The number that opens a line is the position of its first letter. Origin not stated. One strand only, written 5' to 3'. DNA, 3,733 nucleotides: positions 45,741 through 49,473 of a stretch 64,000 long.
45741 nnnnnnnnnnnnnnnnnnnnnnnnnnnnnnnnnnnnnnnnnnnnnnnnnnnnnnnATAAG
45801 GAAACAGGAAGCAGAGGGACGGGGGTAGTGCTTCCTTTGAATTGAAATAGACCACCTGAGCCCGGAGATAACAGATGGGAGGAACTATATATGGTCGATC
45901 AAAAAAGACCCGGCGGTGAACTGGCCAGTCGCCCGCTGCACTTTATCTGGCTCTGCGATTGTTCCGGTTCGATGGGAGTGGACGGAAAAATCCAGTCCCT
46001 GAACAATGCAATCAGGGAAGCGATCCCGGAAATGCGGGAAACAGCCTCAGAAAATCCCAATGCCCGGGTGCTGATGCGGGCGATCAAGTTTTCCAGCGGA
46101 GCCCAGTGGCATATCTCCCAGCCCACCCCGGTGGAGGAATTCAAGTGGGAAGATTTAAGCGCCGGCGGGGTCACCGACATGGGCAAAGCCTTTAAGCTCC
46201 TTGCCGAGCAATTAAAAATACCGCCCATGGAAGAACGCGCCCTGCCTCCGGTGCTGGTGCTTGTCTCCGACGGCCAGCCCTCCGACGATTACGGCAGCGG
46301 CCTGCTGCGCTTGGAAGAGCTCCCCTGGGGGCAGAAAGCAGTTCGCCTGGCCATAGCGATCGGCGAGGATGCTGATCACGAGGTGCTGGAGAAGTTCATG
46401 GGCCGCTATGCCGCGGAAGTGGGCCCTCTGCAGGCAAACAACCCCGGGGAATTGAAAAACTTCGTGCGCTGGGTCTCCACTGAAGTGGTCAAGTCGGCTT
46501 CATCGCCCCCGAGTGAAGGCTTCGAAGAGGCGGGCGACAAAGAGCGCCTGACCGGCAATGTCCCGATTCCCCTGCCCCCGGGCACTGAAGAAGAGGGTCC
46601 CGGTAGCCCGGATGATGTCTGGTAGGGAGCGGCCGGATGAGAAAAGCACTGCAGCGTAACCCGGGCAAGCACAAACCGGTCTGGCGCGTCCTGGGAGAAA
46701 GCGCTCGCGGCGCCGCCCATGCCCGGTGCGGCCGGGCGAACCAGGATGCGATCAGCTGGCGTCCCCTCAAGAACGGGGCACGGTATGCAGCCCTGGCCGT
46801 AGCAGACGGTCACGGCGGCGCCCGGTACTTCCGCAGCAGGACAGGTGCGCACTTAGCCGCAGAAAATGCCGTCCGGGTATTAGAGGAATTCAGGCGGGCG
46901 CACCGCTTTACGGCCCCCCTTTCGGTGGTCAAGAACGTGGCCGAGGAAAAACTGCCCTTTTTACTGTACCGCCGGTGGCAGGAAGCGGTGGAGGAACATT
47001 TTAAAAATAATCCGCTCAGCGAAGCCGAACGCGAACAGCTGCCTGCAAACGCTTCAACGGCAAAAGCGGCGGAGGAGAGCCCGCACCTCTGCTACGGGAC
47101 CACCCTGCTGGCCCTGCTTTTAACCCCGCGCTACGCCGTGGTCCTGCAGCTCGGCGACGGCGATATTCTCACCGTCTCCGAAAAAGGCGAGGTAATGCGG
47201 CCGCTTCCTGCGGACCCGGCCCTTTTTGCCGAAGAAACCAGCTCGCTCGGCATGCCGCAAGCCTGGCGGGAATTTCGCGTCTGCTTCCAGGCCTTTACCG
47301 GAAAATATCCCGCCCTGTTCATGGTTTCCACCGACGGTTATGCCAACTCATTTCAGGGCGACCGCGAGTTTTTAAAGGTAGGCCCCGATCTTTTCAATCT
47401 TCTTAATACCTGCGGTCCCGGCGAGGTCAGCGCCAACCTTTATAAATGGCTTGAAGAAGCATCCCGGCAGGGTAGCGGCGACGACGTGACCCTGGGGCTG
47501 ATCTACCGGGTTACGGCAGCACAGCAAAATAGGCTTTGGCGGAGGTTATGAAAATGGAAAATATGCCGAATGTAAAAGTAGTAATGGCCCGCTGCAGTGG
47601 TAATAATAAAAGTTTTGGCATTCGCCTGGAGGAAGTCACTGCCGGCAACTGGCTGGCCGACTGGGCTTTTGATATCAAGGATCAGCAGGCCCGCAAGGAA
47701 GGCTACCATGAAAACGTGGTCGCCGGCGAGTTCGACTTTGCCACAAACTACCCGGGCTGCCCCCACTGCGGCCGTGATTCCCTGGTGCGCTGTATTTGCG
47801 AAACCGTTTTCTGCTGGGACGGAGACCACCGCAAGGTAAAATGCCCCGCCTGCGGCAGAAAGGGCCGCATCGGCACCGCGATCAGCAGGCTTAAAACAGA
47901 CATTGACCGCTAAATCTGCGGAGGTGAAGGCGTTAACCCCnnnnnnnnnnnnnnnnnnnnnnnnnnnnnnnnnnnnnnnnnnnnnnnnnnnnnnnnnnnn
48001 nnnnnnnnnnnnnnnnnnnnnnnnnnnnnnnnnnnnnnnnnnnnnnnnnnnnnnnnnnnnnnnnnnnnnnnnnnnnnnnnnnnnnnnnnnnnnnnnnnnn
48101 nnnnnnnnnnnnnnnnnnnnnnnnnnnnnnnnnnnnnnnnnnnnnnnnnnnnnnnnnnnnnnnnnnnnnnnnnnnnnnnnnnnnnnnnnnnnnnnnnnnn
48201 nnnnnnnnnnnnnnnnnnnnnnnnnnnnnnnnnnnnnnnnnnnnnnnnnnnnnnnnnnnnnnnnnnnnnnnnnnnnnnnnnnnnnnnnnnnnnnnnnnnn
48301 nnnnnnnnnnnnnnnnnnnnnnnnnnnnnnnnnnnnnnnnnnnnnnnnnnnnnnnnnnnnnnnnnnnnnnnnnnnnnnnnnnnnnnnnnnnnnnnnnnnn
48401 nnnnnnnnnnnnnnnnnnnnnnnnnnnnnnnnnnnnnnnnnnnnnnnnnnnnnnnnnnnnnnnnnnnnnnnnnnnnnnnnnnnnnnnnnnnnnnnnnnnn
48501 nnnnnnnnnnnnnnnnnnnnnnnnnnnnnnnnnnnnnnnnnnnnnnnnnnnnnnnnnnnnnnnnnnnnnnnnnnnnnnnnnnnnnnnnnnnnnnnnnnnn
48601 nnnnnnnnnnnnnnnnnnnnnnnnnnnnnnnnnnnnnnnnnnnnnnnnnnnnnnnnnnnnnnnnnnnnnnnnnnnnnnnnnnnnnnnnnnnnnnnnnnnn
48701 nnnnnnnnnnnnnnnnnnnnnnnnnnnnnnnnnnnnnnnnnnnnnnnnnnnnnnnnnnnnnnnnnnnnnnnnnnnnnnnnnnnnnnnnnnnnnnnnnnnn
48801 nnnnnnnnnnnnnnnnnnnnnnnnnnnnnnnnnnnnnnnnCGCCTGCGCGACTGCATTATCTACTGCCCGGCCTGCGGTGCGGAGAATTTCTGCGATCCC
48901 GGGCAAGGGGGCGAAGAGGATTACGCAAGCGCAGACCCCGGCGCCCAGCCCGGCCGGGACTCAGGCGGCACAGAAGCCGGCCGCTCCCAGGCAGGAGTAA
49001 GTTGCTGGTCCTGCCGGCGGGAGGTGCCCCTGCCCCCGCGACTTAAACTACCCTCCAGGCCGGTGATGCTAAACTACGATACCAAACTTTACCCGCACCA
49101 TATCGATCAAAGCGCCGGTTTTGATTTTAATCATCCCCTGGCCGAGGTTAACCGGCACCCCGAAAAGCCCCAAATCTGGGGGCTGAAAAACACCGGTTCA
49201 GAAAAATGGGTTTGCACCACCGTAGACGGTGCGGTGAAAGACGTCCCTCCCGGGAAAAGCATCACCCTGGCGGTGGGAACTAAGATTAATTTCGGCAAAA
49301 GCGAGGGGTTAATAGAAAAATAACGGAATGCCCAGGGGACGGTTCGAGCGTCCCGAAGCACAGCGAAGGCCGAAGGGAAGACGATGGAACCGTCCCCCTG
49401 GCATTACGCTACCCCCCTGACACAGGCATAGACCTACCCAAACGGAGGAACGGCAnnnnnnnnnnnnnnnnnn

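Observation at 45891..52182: vWA (TerY-like) - PP2C - Zn-ribbon - atypical kinase/FHA - double-propeller WD40 gene cluster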

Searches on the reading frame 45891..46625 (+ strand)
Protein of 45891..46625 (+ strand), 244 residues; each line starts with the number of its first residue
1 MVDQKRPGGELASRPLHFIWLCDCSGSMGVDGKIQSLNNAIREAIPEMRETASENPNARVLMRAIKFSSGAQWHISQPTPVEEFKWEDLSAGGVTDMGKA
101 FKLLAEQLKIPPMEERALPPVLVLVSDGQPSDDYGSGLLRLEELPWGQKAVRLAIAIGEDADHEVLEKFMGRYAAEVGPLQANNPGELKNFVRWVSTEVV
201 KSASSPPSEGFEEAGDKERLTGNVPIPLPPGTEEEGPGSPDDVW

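Call 3: search_protein_families(library=pfam, proteins=[window:45891-46625:+], max_evalue=0.1)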
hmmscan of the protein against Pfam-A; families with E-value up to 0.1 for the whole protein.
window:45891-46625:+ (244 aa): 3 families
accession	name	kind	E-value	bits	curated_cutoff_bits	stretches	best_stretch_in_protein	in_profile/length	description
PF00092.34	VWA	-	6.4e-05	23.7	23.8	1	21-170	5-151/174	von Willebrand factor type A domain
PF05762.20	VWA_CoxE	-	0.0014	18.6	26.4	0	91-144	126-175/222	VWA domain containing CoxE-like protein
PF13519.12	VWA_2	-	0.0017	19.4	27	1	20-129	3-107/107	von Willebrand factor type A domain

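Call 4: search_protein_families(library=padloc, proteins=[window:45891-46625:+], max_evalue=0.1)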
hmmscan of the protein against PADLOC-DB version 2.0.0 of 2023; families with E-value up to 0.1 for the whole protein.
window:45891-46625:+ (244 aa): 0 families

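Call 5: search_protein_families(library=ncbifam, proteins=[window:45891-46625:+], max_evalue=0.1)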
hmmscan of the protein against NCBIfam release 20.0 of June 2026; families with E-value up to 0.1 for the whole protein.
window:45891-46625:+ (244 aa): 1 family
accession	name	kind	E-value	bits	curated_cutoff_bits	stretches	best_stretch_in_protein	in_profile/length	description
TIGR02442.1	Cob-chelat-sub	hypoth_equivalog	0.044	12.2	779.45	0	19-130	476-583/641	putative cobaltochelatase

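Call 65: search_dna_similar(query=window:45891-46625:+, collection=plasmids, mode=protein, max_rows=25, rows=spread)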
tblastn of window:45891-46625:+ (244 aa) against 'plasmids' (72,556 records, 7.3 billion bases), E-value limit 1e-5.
Records with a match: 2261; places in all: 3215; records where one place covers at least 80% of the query: 39.
Best place of each record, by identity: 60-80% 1; <60% 2260.
By first word of the organism name: Klebsiella 994; Escherichia 428; Enterobacter 351; Salmonella 348; Citrobacter 64; Raoultella 19; Leclercia 14; Serratia 7; Shigella 3; Cronobacter 3; and 23 more.
By predicted mobility (MOB-suite, as given by PLSDB): conjugative 1536; non-mobilizable 687; mobilizable 38.
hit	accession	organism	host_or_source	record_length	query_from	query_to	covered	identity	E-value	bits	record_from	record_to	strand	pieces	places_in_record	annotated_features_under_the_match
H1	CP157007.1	Methylomonas sp. AM2-LC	-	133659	4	209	84%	63.1%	4e-84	280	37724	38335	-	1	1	record has no annotation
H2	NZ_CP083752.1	Klebsiella pneumoniae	Homo sapiens,blood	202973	9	199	78%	28.6%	1e-9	65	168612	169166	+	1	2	VWA domain-containing protein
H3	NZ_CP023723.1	Klebsiella pneumoniae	Homo sapiens,intraabdominal abscess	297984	9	199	78%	28.6%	1e-9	65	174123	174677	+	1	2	VWA domain-containing protein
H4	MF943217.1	Klebsiella pneumoniae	Homo sapiens,culture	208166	9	199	78%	28.6%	2e-9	65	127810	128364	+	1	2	hypothetical protein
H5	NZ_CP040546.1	Klebsiella pneumoniae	Homo sapiens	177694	9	199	78%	28.6%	3e-9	64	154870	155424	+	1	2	VWA domain-containing protein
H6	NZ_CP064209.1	Klebsiella pneumoniae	whole organism,blood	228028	9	199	78%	28.6%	3e-9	64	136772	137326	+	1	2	VWA domain-containing protein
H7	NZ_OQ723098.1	Klebsiella pneumoniae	-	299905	9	199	78%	28.6%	3e-9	64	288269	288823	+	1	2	VWA domain-containing protein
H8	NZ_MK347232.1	Klebsiella pneumoniae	-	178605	9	199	78%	28.1%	7e-9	63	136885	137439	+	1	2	VWA domain-containing protein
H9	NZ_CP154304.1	Klebsiella pneumoniae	pure culture,sputum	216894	9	199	78%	28.1%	7e-9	63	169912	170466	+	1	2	VWA domain-containing protein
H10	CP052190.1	Klebsiella pneumoniae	Homo sapiens,blood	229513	9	199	78%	28.1%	7e-9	63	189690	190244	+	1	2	VWA domain-containing protein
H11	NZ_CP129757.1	Klebsiella variicola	Homo sapiens,whole organism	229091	14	199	76%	28.8%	1e-8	62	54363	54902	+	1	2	VWA domain-containing protein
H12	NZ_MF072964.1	Citrobacter freundii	-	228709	10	199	78%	27.8%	2e-8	62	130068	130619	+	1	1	VWA domain-containing protein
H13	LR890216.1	Klebsiella pneumoniae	Homo sapiens,urine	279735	10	199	78%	27.8%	2e-8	62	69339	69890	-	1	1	none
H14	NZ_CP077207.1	Enterobacter bugandensis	-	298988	10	199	78%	27.8%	2e-8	62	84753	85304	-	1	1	VWA domain-containing protein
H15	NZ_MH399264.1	Enterobacter cloacae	Homo sapiens,blood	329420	10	199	78%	27.8%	2e-8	62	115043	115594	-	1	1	VWA domain-containing protein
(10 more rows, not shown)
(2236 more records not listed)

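Call 66: get_annotated_region(hit=H15, flank=7000)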
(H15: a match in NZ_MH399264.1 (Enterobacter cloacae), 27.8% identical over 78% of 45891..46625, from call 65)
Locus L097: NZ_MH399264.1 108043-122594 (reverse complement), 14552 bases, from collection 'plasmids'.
description: Enterobacter cloacae strain RJ702 plasmid pIMP26, complete sequence
organism: Enterobacter cloacae (NCBI taxid 550)
taxonomy: Bacteria; Pseudomonadota; Gammaproteobacteria; Enterobacterales; Enterobacteriaceae; Enterobacter; Enterobacter cloacae
host: -; source: Homo sapiens,blood; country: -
typing (MOB-suite, as given by PLSDB): conjugative; replicon IncHI2A,rep_cluster_1088; relaxase MOBH; mating-pair formation MPF_F
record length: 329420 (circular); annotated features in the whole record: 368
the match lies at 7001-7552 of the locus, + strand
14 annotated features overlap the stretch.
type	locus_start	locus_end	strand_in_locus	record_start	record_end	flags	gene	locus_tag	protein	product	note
CDS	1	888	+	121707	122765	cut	-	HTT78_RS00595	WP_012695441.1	ATP-grasp domain-containing protein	-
CDS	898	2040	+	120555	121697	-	-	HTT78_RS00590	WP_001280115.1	phosphoribosyltransferase domain-containing protein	-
CDS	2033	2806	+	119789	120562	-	-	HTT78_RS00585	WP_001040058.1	hypothetical protein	-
CDS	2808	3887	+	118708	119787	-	-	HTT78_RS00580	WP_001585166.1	cysteine protease StiP family protein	-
CDS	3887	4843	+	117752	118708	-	-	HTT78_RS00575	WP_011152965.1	HpcH/HpaI aldolase/citrate lyase family protein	-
CDS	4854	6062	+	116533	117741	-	-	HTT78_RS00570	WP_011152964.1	DUF4236 domain-containing protein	-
predicted_resistance_gene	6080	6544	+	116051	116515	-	terW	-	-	tellurium resistance protein TerW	predicted by amrfinderplus; class TELLURIUM; identity 100.0%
CDS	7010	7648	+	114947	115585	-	-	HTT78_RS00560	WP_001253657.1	VWA domain-containing protein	-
CDS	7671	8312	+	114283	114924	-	-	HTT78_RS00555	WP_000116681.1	TerD family protein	GO:0006950 - response to stress [Evidence IEA]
CDS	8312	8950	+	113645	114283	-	-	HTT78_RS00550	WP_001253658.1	VWA domain-containing protein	-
CDS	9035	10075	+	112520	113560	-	-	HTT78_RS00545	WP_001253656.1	TerY-C metal binding domain-containing protein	-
CDS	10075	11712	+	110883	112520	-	-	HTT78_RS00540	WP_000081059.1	PP2C family serine/threonine-protein phosphatase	-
CDS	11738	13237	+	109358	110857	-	-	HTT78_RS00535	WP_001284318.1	lipopolysaccharide kinase InaA family protein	-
CDS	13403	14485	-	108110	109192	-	-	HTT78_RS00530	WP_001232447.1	hypothetical protein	-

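Call 82: search_protein_families(library=pfam, proteins=[L097:12815-13234:+, L097:11738-13234:+], max_evalue=10)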
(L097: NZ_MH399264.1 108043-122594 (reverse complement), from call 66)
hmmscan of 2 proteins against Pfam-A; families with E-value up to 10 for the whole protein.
L097:12815-13234:+ (140 aa): 1 family
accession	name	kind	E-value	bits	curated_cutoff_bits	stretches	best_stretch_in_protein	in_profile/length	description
PF10276.14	zf-CHCC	-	0.1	13.1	27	1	11-23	25-37/37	Zinc-finger domain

L097:11738-13234:+ (499 aa): 6 families
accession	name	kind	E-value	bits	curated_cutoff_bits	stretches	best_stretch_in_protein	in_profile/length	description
PF00069.31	Pkinase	-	7.8e-10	39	31.7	1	151-269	103-212/263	Protein kinase domain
PF06293.20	Kdo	-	4.9e-05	23.3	21.3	1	156-192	128-167/207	Lipopolysaccharide kinase (Kdo/WaaP) family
PF01163.29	RIO1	-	0.013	15.6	22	1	157-192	116-149/187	RIO domain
PF14531.12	Kinase-like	-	0.031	14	25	1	149-254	148-251/289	Kinase-like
PF19250.5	DUF5898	-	0.13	12.6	28.9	1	155-177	84-106/109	Family of unknown function (DUF5898)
PF17667.7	Pkinase_fungal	-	0.16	11.1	24.1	1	158-223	298-373/387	Fungal protein kinase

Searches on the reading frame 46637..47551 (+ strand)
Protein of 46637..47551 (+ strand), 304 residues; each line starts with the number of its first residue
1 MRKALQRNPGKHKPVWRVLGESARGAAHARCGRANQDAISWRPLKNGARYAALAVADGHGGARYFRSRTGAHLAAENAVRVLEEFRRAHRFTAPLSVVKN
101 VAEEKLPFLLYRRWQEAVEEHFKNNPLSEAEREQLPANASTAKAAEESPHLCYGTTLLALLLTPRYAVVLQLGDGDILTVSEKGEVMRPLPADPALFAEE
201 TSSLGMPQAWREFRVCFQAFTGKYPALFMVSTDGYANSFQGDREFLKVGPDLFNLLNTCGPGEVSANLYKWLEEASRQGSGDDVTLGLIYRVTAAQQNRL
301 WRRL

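Call 3: search_protein_families(library=pfam, proteins=[window:46637-47551:+], max_evalue=0.1)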
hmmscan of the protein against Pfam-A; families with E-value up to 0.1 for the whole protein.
window:46637-47551:+ (304 aa): 1 family
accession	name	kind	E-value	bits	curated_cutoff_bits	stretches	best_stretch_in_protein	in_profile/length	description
PF13672.11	PP2C_2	-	6.8e-35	120.9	24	1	24-273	1-209/209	Protein phosphatase 2C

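Call 4: search_protein_families(library=padloc, proteins=[window:46637-47551:+], max_evalue=0.1)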
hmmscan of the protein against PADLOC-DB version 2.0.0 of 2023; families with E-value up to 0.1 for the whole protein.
window:46637-47551:+ (304 aa): 0 families

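Call 5: search_protein_families(library=ncbifam, proteins=[window:46637-47551:+], max_evalue=0.1)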
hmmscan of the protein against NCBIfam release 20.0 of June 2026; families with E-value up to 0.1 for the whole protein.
window:46637-47551:+ (304 aa): 1 family
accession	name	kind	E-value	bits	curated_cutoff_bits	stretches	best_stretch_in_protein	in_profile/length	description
NF033484.1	Stp1_PP2C_phos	equivalog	0.00068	19.2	230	0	34-183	10-120/232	Stp1/IreP family PP2C-type Ser/Thr phosphatase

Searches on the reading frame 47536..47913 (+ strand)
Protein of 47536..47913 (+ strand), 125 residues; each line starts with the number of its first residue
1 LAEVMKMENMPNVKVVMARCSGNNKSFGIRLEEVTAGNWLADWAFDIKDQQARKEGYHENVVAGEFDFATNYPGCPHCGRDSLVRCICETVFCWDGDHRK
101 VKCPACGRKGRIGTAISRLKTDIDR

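Call 3: search_protein_families(library=pfam, proteins=[window:47536-47913:+], max_evalue=0.1)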
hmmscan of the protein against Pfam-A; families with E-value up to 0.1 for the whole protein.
window:47536-47913:+ (125 aa): 5 families
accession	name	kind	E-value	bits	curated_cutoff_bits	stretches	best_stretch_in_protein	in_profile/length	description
PF15616.11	TerY_C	-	3.4e-08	34.1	28.4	1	71-123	73-124/129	TerY-C metal binding domain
PF24460.1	DUF7575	-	0.014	15.2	28.5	0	73-81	4-12/28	Domain of unknown function (DUF7575)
PF09723.15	Zn_ribbon_8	-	0.016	15.6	34.4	0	73-87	28-41/41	Zinc ribbon domain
PF23454.1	Zn_ribbon_Brz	-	0.017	16.2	27.9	0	99-112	4-17/58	Transcriptional regulator Brz zinc beta ribbon domain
PF14353.12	CpXC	-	0.055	13.9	25.4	0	95-113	32-50/121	CpXC protein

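Call 4: search_protein_families(library=padloc, proteins=[window:47536-47913:+], max_evalue=0.1)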
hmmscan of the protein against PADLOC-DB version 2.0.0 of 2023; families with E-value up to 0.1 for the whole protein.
window:47536-47913:+ (125 aa): 0 families

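Call 5: search_protein_families(library=ncbifam, proteins=[window:47536-47913:+], max_evalue=0.1)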
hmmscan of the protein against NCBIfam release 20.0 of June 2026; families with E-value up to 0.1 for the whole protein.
window:47536-47913:+ (125 aa): 2 families
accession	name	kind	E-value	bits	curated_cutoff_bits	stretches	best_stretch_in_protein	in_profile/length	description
NF047912.1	ECs_2282_CxxC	subfamily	0.03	14.2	37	1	75-111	5-38/60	ECs_2282 family putative zinc-binding protein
TIGR04104.1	cxxc_20_cxxc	subfamily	0.04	14.3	45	1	73-112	1-37/93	TIGR04104 family putative zinc finger protein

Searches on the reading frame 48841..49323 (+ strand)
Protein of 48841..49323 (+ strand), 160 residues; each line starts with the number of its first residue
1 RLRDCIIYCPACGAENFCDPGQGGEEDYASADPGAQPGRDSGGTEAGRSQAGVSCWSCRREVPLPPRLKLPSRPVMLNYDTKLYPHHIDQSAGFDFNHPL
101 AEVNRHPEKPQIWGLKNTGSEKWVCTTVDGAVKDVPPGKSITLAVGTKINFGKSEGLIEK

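Call 19: search_protein_families(library=pfam, proteins=[window:48841-49323:+], max_evalue=10)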
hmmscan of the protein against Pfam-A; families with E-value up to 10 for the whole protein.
window:48841-49323:+ (160 aa): 2 families
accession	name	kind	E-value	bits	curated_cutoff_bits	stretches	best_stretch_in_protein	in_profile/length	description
PF24463.1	DUF7577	-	0.043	13.9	28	1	7-16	3-12/27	Domain of unknown function (DUF7577)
PF13248.11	Zn_ribbon_3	-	0.91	9.5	27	1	7-16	3-11/26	zinc-ribbon domain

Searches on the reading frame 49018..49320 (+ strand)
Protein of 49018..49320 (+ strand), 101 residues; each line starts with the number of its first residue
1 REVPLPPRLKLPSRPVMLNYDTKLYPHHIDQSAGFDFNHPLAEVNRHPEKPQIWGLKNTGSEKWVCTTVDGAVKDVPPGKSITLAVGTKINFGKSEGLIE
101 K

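Call 74: search_solved_structures(query=A7, max_evalue=10, show_alignments=3)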
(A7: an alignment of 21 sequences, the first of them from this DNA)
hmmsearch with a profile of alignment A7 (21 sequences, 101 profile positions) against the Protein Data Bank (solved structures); distinct sequences matched with E-value up to 10: 0.

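Call 75: search_protein_families(library=pfam, alignment_id=A7, max_evalue=10)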
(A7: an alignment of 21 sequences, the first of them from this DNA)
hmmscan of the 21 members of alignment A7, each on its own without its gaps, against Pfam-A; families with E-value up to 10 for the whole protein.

A. member 1, seq(101 aa): 0 families

B. families by the number of members that match (of 21 scanned): 7 families
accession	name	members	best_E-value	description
PF03171.26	2OG-FeII_Oxy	1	0.013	2OG-Fe(II) oxygenase superfamily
PF20841.2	NtrZ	1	0.048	NtrZ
PF11182.14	AlgF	1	0.11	Alginate O-acetyl transferase AlgF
PF23316.1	Ig_DLEC1_6th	1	0.12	DLEC1 sixth Ig-like domain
PF00400.38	WD40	1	0.24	WD domain, G-beta repeat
PF24303.1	DUF7485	1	0.24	Domain of unknown function (DUF7485)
PF07385.18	Lyx_isomer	1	0.25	D-lyxose isomerase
